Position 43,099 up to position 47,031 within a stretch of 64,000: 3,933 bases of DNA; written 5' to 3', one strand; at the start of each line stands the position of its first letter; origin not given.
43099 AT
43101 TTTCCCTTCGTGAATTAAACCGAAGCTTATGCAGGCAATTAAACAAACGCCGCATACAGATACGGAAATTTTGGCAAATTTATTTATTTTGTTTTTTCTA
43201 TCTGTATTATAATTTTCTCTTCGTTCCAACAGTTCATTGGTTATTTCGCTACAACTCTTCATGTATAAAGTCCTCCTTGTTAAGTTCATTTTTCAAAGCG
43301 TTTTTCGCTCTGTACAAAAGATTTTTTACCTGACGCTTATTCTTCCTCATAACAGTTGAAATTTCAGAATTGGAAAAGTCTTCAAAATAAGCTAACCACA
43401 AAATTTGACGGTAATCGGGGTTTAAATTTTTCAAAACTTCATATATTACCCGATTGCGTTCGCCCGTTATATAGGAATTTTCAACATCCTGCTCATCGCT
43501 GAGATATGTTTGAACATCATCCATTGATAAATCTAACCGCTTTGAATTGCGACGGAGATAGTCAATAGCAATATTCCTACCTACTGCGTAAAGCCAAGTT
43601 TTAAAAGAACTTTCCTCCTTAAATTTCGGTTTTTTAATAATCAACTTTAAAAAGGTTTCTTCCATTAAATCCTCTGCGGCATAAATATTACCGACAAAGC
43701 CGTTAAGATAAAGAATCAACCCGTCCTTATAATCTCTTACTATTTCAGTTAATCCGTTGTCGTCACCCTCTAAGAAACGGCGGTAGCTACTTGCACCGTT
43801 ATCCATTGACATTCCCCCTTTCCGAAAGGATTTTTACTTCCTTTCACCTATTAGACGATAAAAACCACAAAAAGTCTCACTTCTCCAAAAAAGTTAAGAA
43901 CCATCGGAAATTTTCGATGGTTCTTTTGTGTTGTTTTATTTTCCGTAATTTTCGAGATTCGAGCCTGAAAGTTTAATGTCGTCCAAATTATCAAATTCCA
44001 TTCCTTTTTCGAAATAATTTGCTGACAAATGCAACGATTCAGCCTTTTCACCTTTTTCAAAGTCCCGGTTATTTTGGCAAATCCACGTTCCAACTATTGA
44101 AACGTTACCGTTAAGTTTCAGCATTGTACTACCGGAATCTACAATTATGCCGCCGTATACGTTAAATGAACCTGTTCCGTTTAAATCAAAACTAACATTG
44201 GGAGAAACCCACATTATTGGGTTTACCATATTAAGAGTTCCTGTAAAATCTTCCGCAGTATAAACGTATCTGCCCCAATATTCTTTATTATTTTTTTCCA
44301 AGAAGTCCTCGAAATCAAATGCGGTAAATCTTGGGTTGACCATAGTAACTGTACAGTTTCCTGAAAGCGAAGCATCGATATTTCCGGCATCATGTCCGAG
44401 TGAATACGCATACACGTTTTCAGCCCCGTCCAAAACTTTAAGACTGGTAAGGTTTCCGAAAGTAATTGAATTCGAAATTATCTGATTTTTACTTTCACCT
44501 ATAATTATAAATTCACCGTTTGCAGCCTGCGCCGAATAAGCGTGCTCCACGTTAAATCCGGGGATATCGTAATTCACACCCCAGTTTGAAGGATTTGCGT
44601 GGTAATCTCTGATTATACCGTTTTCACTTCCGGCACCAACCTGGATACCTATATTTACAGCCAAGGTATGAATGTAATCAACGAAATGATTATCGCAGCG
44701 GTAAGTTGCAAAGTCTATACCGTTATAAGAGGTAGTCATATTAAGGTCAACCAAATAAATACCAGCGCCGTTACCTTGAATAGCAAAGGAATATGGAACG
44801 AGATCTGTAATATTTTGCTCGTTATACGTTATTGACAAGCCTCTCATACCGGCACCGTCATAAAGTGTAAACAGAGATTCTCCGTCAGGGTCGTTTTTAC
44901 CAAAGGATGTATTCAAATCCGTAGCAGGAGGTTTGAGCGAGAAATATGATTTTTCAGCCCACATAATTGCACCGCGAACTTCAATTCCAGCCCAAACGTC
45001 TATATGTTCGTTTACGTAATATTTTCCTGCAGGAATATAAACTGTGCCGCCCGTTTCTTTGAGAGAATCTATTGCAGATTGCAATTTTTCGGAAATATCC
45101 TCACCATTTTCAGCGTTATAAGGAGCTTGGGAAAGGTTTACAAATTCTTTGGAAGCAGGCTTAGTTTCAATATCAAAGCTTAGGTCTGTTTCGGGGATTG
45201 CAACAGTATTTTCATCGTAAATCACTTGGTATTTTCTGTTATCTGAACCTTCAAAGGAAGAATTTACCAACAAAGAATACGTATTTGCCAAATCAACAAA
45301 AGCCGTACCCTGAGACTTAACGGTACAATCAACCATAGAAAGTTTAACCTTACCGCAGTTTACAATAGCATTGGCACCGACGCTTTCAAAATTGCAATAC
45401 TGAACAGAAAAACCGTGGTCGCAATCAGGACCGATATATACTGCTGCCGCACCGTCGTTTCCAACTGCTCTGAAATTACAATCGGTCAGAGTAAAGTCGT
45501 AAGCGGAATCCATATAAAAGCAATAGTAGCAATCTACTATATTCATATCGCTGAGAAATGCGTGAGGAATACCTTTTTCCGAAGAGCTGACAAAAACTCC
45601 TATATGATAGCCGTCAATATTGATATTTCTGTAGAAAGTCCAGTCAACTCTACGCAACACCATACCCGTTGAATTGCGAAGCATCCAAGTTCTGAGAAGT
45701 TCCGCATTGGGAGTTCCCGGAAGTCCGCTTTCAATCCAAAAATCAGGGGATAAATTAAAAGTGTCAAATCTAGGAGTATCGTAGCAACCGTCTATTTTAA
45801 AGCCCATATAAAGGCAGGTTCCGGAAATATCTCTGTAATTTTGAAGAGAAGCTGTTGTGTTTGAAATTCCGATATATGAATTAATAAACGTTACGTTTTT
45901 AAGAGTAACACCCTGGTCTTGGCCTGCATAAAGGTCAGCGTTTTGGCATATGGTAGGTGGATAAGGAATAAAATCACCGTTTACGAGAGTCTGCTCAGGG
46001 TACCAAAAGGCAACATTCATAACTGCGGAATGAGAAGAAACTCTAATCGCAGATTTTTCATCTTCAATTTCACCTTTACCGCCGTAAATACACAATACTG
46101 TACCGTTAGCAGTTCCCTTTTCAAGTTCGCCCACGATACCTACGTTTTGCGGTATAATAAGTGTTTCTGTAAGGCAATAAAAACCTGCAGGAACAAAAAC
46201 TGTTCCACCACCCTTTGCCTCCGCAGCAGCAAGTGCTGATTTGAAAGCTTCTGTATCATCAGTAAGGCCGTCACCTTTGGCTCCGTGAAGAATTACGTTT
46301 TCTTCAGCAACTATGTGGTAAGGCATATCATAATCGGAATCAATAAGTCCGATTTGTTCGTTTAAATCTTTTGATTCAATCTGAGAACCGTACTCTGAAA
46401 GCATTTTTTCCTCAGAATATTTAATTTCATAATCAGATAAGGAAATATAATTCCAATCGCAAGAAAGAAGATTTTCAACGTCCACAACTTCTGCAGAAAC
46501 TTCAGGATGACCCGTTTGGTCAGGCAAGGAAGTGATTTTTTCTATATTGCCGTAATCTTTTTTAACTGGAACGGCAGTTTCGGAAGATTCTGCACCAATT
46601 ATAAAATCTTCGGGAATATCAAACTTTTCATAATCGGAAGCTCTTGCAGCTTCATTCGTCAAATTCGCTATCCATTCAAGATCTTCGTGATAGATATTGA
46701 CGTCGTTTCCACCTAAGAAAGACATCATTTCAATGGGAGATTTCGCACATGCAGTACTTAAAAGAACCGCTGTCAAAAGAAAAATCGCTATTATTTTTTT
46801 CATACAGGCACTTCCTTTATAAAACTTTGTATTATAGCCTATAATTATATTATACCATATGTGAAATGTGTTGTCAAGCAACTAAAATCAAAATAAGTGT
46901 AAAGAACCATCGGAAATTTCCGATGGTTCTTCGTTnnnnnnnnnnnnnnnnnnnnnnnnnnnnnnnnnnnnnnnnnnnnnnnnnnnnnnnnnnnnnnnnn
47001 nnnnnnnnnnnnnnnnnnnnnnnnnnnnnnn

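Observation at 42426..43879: The putative autoregulatory promoter of the ECF sigma/anti-sigma pair shares its -10 (CGTCTA) and 16-nt spacing with two other intergenic sites in this window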

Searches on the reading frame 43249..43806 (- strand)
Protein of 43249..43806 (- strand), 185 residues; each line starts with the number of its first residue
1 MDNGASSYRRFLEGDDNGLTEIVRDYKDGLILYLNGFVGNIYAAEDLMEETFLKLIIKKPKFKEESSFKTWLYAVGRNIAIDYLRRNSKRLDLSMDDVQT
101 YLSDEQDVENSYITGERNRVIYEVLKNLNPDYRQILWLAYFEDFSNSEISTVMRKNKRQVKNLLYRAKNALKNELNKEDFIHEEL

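Call 7: search_protein_families(library=pfam, proteins=[window:43249-43806:-], max_evalue=0.01)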
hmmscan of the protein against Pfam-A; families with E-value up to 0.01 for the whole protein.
window:43249-43806:- (185 aa): 5 families
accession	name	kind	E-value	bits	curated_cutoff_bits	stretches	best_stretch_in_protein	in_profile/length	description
PF04542.20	Sigma70_r2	-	5e-16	58.7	24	1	23-89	2-70/71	Sigma-70 region 2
PF08281.18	Sigma70_r4_2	-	2e-12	47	25.7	1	120-171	3-54/54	Sigma-70, region 4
PF22233.2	PhyR_sigma-like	-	5.4e-06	26.5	27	1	125-169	1-45/50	Response regulator PhyR, sigma-like domain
PF04545.22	Sigma70_r4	-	0.00011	22.1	24.1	1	124-172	1-49/50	Sigma-70, region 4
PF07638.17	Sigma70_ECF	-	0.0074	16.6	21.1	0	47-176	52-184/185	ECF sigma factor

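Call 14: find_related_loci(query=window:43249-43806:-, collection=genome_contigs, flank=10000)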
Query window:43249-43806:- (185 aa) in genome_contigs; peptide patterns used: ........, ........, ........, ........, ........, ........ (x = any residue, [..] = any of these).
196 stretches matched a pattern; 114 encode a relative of the query (tblastn E <= 1e-3); the best 80 are kept; 80 distinct loci.
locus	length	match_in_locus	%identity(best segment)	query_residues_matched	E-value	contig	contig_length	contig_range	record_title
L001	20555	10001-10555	67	1-185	5e-84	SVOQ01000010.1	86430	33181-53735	MAG: Oscillospiraceae bacterium isolate SIG569 NODE_1380_length_86430_cov_3.430367, whole genome shotgun sequence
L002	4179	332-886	67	1-185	7e-84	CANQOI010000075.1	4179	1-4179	MAG: uncultured Clostridia bacterium isolate Lapin-032__bin8 genome assembly, contig: Lapin-032__NODE_26106_length_4179_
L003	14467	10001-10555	66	1-185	1e-83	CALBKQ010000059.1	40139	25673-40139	MAG TPA_asm: uncultured Clostridia bacterium isolate SRR6425825_bin.77_CONCOCT_v1.1_MAG genome assembly, contig: ERZ1767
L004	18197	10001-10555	65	1-185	4e-82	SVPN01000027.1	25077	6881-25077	MAG: Oscillospiraceae bacterium isolate SIG592 NODE_38856_length_25077_cov_2.239599, whole genome shotgun sequence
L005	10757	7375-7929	66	1-185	1e-81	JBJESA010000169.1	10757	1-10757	MAG: Oscillospiraceae bacterium isolate LOHA10_bin.016 NODE_3209_length_10757_cov_5.852644, whole genome shotgun sequenc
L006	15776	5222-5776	65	1-185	3e-81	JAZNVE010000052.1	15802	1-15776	MAG: Acutalibacteraceae bacterium isolate T1900044791_TS20190257.MAGScoT_cleanbin_000026 SGB_2651_k141_2688290, whole ge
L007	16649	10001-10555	66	1-185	4e-81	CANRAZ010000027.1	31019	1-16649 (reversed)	MAG: uncultured Lachnospiraceae bacterium isolate Lapin-016__bin37 genome assembly, contig: Lapin-016__NODE_1186_length_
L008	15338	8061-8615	62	1-185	1e-80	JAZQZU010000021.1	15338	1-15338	MAG: Acutalibacteraceae bacterium isolate T1900045150_TC20190144.MAGScoT_cleanbin_000042 SGB_4957_k141_2308478, whole ge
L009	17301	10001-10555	65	1-185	5e-80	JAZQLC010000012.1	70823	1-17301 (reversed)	MAG: Acutalibacteraceae bacterium isolate T1900044611_TS20190077.MAGScoT_cleanbin_000013 SGB_803_k141_1772438, whole gen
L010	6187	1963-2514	65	1-184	4e-79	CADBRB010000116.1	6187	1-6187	MAG: uncultured Ruminococcus sp. isolate RUG14223 genome assembly, contig: RUG14223_asm_116, whole genome shotgun sequen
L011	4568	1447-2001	63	1-185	3e-79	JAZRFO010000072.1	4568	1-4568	MAG: Acutalibacteraceae bacterium isolate T1900045494_YK20190188.MAGScoT_cleanbin_000052 SGB_7415_k141_859519, whole gen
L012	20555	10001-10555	65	1-185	2e-78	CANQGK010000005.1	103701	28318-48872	MAG: uncultured Clostridia bacterium isolate Lapin-032__bin13 genome assembly, contig: Lapin-032__NODE_327_length_103701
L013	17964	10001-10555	62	1-185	1e-76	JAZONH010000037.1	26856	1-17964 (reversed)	MAG: Acutalibacteraceae bacterium isolate T1900045641_YK20190335.MAGScoT_cleanbin_000003 SGB_8130_k141_2603845, whole ge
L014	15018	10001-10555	61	1-185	3e-75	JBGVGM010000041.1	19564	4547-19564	MAG: Acutalibacteraceae bacterium isolate fecal_MAG_367 fecal_MAG_367_contig_0041, whole genome shotgun sequence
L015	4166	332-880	60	1-185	7e-75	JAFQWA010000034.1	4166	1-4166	MAG: Clostridia bacterium isolate RGIG2202 Goat_Colon.Co__c2662629, whole genome shotgun sequence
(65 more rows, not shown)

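Call 27: search_protein_families(library=ncbifam, proteins=[window:43249-43806:-], max_evalue=0.01)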
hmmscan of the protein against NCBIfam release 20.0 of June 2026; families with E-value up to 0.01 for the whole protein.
window:43249-43806:- (185 aa): 97 families (the best 25 are shown)
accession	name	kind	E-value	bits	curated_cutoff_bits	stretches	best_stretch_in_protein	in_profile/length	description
TIGR02952.1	Sig70_famx2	equivalog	7.6e-30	104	206.45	1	11-174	5-169/170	ECF subfamily RNA polymerase sigma factor, BldN family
TIGR02937.1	sigma70-ECF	superfamily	1.5e-29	102.7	42.9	1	20-175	4-165/165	sigma-70 family RNA polymerase sigma factor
TIGR02950.1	SigM_subfam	subfamily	1.1e-28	100.1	147.95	1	19-175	2-158/159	RNA polymerase sigma factor, SigM family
NF006930.0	PRK09415.1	subfamily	5.7e-27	94.7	198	1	16-178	15-178/179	RNA polymerase factor sigma C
NF009166.1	PRK12513.1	equivalog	3.4e-26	92.1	206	1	9-178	14-189/193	RNA polymerase sigma factor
TIGR02985.1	Sig70_bacteroi1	subfamily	1.3e-25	90.5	126.4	1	20-175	4-162/162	RNA polymerase sigma-70 factor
NF007223.0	PRK09641.1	equivalog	3.3e-24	85.8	209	1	11-177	12-186/187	RNA polymerase sigma factor SigW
NF004113.0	PRK05602.1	equivalog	5.8e-23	81.6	208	1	37-179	65-205/211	RNA polymerase sigma factor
NF058625.1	sigma_PG0214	equivalog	6.4e-23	81.3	130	1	21-178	8-164/170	GFO_1088 family ECF-type sigma factor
TIGR02948.1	SigW_bacill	equivalog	3.3e-22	79.5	243.1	1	11-176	12-185/187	RNA polymerase sigma factor SigW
NF007220.0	PRK09639.1-5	equivalog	7.8e-22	77.9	260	1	21-178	7-167/181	RNA polymerase sigma factor SigX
NF007216.0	PRK09638.1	equivalog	3.3e-20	72.6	194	1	11-179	12-178/180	RNA polymerase sigma factor SigY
NF053879.1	RNAPolSigSigVBac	equivalog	3.4e-20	72.3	190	1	18-179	5-159/160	RNA polymerase sigma factor SigV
NF009171.0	PRK12518.1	equivalog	1.2e-19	70.8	208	1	12-178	22-187/191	RNA polymerase sigma factor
TIGR02989.1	Sig-70_gvs1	subfamily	4.3e-19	69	124.55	1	20-172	4-155/158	RNA polymerase sigma-70 factor, Rhodopirellula/Verrucomicrobium family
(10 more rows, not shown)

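Call 78: find_homologous_proteins(query=window:43249-43806:-)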
Query window:43249-43806:- (185 aa): 4792 proteins with E <= 0.001 among 4835 candidates; the best 120 are listed.
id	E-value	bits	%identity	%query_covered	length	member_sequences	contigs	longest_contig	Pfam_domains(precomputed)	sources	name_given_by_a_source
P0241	1.6e-114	398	99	100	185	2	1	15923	PF22233.3,PF04542.21,PF08281.19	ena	-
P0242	4.9e-80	286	71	100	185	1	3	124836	PF22233.3,PF04542.21,PF08281.19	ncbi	-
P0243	7.9e-80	285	70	100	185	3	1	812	PF22233.3,PF04542.21,PF08281.19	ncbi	-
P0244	8.7e-80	285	69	100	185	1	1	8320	PF22233.3,PF04542.21,PF08281.19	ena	-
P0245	1.2e-79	284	67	100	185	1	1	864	PF22233.3,PF04542.21,PF08281.19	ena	-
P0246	2.7e-79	283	66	100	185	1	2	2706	PF22233.3,PF04542.21,PF08281.19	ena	-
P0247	3.3e-79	283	66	100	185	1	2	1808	PF22233.3,PF04542.21,PF08281.19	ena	-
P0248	3.6e-79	283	70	100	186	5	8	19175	PF22233.3,PF04542.21,PF08281.19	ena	-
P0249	3.6e-79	283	66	100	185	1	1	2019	PF22233.3,PF04542.21,PF08281.19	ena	-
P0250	3.7e-79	283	67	100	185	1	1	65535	PF22233.3,PF04542.21,PF08281.19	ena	-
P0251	4.7e-79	282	66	100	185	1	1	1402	PF22233.3,PF04542.21,PF08281.19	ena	-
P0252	5.3e-79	282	67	100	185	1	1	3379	PF22233.3,PF04542.21,PF08281.19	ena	-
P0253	5.9e-79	282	68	100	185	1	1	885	PF22233.3,PF04542.21,PF08281.19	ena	-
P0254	6.3e-79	282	66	100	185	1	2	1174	PF22233.3,PF04542.21,PF08281.19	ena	-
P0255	6.7e-79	282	68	100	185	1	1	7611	PF22233.3,PF04542.21,PF08281.19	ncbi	-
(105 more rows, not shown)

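Call 79: find_encoding_contigs(protein=P0242, flank=10000, max_places=3)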
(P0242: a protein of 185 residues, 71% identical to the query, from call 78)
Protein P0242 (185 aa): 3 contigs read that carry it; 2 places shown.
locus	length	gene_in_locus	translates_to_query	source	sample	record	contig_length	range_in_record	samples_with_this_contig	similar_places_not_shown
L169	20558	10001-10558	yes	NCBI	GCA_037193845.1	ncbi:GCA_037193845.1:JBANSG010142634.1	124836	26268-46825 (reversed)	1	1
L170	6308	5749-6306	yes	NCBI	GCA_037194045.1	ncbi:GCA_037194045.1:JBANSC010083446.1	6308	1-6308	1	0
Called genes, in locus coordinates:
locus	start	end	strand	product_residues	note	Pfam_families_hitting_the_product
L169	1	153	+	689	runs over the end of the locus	PF00724:Oxidored_FMN, PF00890:FAD_binding_2, PF01266:DAO, PF01946:Thi4 (weak), PF03486:HI0933_like (weak), PF07992:Pyr_redox_2, PF13450:NAD_binding_8, PF00070:Pyr_redox, +11 more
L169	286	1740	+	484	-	PF07690:MFS_1, PF13347:MFS_2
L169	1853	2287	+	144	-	PF02082:Rrf2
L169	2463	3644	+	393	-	PF00266:Aminotran_5, PF01212:Beta_elim_lyase (weak)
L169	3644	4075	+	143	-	PF01592:NifU_N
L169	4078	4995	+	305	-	PF02445:NadA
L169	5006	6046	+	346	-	PF03054:tRNA_Me_trans, PF24167:DUF7411 (weak), PF20259:tRNA_Me_trans_M, PF20258:tRNA_Me_trans_C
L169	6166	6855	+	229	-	-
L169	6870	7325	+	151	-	PF04542:Sigma70_r2 (weak), PF04545:Sigma70_r4 (faint), PF08281:Sigma70_r4_2, PF00196:GerE (weak)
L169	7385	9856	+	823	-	PF02837:Glyco_hydro_2_N, PF22666:Glyco_hydro_2_N2, PF00703:Glyco_hydro_2 (faint), PF17786:Mannosidase_ig, PF17753:Ig_mannosidase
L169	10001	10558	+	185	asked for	PF04542:Sigma70_r2, PF08281:Sigma70_r4_2, PF22233:PhyR_sigma-like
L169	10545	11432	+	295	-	-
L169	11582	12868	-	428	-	PF00919:UPF0004, PF04055:Radical_SAM, PF01938:TRAM (weak)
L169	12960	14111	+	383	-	PF00768:Peptidase_S11, PF13354:Beta-lactamase2, PF07943:PBP5_C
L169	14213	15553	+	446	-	PF00342:PGI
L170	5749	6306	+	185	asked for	PF04542:Sigma70_r2, PF08281:Sigma70_r4_2, PF22233:PhyR_sigma-like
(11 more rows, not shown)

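Call 80: find_encoding_contigs(protein=P0248, flank=10000, max_places=4)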
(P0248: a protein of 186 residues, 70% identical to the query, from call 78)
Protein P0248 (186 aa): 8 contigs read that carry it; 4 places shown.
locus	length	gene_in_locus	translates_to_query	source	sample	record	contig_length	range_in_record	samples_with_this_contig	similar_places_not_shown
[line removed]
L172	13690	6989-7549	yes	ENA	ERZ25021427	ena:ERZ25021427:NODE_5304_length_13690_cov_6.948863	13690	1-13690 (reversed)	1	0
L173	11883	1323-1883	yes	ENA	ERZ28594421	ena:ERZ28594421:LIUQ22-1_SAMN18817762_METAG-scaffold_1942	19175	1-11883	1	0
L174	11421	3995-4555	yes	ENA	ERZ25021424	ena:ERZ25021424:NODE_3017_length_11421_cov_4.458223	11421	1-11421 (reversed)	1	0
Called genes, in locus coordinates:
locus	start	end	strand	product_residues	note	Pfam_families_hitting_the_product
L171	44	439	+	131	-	PF13560:HTH_31 (weak), PF12844:HTH_19, PF01381:HTH_3, PF13443:HTH_26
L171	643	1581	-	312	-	PF01068:DNA_ligase_A_M, PF04679:DNA_ligase_A_C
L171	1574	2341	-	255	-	PF02735:Ku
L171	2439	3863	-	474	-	-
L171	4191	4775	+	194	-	-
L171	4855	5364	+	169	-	PF00857:Isochorismatase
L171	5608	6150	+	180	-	PF04260:DUF436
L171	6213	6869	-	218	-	PF23455:DUF7129 (faint), PF23458:DUF7130 (faint), PF00210:Ferritin (faint), PF02915:Rubrerythrin, PF21349:RUBY_RBDX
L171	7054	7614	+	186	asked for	PF04542:Sigma70_r2, PF08281:Sigma70_r4_2, PF22233:PhyR_sigma-like (weak)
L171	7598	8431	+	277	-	-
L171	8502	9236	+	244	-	PF00072:Response_reg, PF00486:Trans_reg_C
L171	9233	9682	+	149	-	-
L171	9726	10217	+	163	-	PF02518:HATPase_c, PF13589:HATPase_c_3 (weak)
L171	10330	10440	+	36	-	-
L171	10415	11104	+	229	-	PF02687:FtsX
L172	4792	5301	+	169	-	PF00857:Isochorismatase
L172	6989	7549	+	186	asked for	PF04542:Sigma70_r2, PF08281:Sigma70_r4_2, PF22233:PhyR_sigma-like (weak)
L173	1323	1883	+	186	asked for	PF04542:Sigma70_r2, PF08281:Sigma70_r4_2, PF22233:PhyR_sigma-like (weak)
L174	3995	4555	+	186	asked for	PF04542:Sigma70_r2, PF08281:Sigma70_r4_2, PF22233:PhyR_sigma-like (weak)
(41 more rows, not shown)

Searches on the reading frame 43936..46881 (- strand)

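Call 7: search_protein_families(library=pfam, proteins=[window:43936-46881:-], max_evalue=0.01)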
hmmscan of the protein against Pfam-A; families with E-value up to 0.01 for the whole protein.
window:43936-46881:- (981 aa): 1 family
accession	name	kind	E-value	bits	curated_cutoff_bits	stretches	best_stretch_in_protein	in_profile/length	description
PF12708.12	Pect-lyase_RHGA_epim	-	7.1e-18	65.6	27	2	195-253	3-62/213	Rhamnogalacturonase A/epimerase, pectate lyase-like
